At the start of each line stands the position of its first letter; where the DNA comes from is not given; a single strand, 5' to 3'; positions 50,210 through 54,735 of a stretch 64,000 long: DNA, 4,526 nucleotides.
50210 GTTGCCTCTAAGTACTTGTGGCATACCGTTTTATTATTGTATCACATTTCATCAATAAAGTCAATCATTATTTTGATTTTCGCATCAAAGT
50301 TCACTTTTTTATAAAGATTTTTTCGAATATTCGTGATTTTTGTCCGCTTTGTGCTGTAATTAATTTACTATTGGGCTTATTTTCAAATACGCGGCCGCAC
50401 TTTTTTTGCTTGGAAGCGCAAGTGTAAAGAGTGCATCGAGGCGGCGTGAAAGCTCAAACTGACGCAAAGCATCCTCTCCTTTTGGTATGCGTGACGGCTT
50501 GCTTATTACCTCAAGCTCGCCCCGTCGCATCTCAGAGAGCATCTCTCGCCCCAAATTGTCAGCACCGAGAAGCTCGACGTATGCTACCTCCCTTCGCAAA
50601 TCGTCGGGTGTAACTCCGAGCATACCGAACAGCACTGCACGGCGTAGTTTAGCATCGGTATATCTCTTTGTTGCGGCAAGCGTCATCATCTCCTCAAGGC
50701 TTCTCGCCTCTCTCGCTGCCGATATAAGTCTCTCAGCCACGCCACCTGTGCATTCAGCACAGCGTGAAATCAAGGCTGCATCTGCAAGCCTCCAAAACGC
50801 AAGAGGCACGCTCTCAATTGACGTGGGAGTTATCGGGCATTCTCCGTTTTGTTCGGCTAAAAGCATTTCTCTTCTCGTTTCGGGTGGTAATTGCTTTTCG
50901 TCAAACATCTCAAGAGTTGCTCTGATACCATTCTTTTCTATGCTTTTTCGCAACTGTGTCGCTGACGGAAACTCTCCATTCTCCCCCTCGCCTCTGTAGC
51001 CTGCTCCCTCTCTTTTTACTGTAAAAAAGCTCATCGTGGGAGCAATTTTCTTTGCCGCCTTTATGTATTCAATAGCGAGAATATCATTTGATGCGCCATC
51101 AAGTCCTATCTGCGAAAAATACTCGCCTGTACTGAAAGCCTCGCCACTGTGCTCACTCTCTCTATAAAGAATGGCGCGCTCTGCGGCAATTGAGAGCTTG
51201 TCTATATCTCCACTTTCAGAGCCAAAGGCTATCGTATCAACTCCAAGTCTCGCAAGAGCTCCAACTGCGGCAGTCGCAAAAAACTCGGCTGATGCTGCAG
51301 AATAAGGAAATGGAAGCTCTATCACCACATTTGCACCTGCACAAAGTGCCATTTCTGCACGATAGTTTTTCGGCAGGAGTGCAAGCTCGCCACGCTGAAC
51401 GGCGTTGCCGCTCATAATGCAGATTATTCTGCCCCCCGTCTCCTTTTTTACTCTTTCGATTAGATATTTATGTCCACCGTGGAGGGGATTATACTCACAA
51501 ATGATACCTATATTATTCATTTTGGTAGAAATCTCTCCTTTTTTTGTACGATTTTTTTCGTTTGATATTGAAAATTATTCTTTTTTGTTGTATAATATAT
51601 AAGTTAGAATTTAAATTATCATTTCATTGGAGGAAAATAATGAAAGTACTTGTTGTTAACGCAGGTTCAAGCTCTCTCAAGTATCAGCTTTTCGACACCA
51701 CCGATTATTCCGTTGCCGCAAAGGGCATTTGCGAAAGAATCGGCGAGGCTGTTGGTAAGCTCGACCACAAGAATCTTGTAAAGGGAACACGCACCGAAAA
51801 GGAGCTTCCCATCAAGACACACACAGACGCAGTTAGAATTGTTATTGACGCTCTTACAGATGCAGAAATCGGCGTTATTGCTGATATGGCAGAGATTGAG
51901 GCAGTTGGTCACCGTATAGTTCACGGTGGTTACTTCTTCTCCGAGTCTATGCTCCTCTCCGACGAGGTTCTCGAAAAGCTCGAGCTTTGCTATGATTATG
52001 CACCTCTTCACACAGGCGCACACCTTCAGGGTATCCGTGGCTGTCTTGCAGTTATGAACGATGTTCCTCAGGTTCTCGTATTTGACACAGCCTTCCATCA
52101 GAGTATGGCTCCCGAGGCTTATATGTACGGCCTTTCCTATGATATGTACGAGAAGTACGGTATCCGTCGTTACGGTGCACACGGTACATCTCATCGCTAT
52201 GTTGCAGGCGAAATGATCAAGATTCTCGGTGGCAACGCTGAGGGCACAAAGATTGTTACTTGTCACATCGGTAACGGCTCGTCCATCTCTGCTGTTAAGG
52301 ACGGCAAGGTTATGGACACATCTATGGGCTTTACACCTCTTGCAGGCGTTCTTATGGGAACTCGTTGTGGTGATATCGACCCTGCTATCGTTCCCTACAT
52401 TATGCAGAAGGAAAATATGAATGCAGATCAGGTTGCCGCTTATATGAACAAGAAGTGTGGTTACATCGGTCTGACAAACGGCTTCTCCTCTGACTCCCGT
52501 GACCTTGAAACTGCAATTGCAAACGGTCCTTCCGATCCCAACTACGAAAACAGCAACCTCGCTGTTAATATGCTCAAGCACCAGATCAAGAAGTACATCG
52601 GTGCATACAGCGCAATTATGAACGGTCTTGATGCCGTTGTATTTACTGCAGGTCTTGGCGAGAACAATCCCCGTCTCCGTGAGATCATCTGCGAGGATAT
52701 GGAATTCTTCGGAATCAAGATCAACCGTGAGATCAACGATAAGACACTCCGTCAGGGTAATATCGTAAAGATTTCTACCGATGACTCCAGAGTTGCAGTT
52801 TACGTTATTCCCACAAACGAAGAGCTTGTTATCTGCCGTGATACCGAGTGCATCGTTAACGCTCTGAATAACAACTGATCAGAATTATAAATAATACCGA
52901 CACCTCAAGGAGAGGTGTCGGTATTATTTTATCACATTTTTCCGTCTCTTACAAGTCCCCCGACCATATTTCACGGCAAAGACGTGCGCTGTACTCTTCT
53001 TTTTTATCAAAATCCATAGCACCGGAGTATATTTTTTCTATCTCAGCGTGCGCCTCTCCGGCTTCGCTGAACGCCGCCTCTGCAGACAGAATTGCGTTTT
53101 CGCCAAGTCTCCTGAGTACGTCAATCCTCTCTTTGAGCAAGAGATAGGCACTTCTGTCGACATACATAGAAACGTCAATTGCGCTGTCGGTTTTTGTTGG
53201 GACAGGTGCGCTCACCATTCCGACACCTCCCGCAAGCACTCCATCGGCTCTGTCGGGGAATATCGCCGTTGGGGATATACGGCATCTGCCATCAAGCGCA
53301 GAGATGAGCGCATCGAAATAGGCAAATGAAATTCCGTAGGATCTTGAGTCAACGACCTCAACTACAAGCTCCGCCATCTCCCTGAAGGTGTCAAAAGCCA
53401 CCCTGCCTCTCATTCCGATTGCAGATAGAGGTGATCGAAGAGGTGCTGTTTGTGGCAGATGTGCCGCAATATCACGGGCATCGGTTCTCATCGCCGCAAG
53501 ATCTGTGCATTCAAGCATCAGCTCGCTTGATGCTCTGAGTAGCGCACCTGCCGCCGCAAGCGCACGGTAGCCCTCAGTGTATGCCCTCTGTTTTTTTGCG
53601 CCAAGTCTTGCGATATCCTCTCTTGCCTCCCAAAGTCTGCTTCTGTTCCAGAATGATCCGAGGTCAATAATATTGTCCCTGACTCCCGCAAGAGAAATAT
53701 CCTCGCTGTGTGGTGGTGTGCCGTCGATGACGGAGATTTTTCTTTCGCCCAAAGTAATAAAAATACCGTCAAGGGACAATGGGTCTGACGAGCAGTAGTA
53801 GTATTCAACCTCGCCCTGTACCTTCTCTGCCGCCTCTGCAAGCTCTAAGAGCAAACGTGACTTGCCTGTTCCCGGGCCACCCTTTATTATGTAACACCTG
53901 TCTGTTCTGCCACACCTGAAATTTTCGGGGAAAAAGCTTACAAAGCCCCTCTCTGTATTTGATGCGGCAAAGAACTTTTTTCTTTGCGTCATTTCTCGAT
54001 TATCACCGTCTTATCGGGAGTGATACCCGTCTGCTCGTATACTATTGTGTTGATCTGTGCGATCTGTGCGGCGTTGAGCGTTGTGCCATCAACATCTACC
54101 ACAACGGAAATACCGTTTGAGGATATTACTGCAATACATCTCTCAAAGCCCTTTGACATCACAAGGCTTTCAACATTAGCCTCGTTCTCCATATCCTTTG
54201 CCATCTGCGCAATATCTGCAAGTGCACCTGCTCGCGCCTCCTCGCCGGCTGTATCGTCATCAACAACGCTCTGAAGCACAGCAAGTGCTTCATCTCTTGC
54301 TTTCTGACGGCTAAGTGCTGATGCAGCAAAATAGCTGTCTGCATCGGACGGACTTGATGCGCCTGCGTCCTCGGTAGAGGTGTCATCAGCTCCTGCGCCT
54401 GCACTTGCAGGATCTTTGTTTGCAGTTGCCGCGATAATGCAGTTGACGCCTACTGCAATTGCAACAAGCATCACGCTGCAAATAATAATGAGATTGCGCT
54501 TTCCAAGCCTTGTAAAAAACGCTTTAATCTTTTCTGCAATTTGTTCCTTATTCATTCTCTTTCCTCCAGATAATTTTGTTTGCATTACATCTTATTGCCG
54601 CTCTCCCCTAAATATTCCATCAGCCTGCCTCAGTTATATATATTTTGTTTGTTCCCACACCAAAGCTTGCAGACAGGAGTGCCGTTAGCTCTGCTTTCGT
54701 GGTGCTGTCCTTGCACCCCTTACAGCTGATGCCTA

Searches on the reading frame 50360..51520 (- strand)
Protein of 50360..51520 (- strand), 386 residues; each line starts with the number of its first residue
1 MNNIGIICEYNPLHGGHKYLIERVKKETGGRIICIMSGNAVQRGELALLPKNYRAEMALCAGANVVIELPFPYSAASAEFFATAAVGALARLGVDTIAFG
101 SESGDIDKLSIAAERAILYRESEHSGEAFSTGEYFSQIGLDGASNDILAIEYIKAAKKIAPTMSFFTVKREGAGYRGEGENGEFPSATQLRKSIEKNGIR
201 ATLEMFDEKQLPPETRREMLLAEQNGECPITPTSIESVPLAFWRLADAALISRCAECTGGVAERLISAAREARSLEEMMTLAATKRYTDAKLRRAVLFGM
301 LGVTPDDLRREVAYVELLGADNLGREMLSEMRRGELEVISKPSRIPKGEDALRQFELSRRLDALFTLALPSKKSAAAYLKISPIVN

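Call 12: search_protein_families(library=pfam, proteins=[window:50360-51520:-], max_evalue=0.01)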
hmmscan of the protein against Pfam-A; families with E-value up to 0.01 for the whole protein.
window:50360-51520:- (386 aa): 2 families
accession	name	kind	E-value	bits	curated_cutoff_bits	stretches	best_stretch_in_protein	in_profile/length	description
PF05636.17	HIGH_NTase1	-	5.3e-86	289.9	27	1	1-373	1-394/402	HIGH Nucleotidyl Transferase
PF01467.32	CTP_transf_like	-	0.00026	21.7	21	1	10-58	6-54/133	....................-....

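Call 13: search_protein_families(library=phrogs, proteins=[window:50360-51520:-], max_evalue=0.001)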
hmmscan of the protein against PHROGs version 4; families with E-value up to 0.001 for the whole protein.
window:50360-51520:- (386 aa): 0 families

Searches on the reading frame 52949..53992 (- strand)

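Call 12: search_protein_families(library=pfam, proteins=[window:52949-53992:-], max_evalue=0.01)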
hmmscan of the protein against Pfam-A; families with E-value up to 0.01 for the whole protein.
window:52949-53992:- (347 aa): 7 families
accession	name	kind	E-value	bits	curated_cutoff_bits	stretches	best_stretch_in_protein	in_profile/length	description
PF13191.12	AAA_16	-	0.00012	23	32.6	1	28-136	22-132/167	AAA ATPase domain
PF13401.12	AAA_22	-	0.00028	21.7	27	1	30-82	4-55/130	AAA domain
PF09848.15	SLFN-g3_helicase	-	0.0031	17.3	24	1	32-69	2-40/354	Schlafen group 3, DNA/RNA helicase domain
PF13245.12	AAA_19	-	0.0045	17.6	25.1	1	30-66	10-46/134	AAA domain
PF13604.12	AAA_30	-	0.006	16.8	27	1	29-64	16-51/191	AAA domain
PF07728.20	AAA_5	-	0.0061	17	22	0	35-70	3-36/139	AAA domain (dynein-related subfamily)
PF24883.2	NPHP3_N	-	0.0079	16.8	24.8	0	30-70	21-61/164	Nephrocystin 3, N-terminal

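Call 13: search_protein_families(library=phrogs, proteins=[window:52949-53992:-], max_evalue=0.001)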
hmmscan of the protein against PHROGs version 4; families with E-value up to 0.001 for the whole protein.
window:52949-53992:- (347 aa): 0 families

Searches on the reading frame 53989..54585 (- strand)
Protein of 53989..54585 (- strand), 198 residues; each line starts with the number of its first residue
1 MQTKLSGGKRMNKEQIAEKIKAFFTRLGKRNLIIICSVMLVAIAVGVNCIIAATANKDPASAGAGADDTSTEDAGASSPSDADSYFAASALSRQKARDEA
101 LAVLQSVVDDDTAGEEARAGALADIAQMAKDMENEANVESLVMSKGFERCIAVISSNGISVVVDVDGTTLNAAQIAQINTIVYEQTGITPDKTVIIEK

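Call 35: search_protein_families(library=pfam, proteins=[window:53989-54585:-], max_evalue=0.001)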
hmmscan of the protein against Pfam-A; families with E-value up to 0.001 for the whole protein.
window:53989-54585:- (198 aa): 1 family
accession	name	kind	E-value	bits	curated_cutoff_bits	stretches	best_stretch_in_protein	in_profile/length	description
PF12685.13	SpoIIIAH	-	5.2e-27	95.5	30.6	1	60-195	58-191/191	SpoIIIAH-like protein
